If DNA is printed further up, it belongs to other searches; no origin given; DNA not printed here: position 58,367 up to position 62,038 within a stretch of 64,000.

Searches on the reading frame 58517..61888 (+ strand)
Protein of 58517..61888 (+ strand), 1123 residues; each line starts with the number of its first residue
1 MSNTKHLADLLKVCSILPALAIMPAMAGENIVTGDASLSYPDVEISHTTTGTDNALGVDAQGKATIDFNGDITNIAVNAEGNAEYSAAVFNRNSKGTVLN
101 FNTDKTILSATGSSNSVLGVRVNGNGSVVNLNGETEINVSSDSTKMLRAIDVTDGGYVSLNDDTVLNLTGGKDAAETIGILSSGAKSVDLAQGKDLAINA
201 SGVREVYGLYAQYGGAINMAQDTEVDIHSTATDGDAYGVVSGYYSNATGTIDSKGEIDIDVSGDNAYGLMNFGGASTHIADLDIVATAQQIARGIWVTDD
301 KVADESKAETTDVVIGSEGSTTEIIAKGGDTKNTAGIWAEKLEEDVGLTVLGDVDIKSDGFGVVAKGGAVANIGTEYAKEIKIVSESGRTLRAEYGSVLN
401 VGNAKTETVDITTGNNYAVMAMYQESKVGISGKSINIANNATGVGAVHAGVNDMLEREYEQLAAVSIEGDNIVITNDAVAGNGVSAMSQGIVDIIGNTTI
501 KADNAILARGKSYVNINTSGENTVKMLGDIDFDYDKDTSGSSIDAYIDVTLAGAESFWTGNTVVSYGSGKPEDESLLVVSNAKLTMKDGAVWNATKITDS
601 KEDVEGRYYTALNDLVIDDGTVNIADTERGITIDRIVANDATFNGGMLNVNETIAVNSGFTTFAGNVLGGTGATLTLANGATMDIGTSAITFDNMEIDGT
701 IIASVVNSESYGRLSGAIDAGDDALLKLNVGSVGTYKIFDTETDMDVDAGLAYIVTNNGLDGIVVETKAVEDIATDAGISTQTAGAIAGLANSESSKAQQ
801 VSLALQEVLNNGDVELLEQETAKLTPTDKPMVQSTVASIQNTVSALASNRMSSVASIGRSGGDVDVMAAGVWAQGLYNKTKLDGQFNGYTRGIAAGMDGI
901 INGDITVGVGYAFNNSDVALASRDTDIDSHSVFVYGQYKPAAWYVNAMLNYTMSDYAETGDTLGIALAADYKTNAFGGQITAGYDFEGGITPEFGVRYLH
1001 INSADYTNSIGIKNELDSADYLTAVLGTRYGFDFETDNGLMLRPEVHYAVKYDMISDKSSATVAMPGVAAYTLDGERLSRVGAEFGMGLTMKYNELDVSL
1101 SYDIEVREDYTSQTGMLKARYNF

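Call 77: search_protein_families(library=pfam, proteins=[window:58517-61888:+], max_evalue=0.00001)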
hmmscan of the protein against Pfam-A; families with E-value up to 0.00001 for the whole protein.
window:58517-61888:+ (1123 aa): 1 family
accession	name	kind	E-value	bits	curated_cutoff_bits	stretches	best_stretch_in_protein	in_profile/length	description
PF03797.25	Autotransporter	-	1.2e-31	110.8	26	1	871-1103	1-255/255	Autotransporter beta-domain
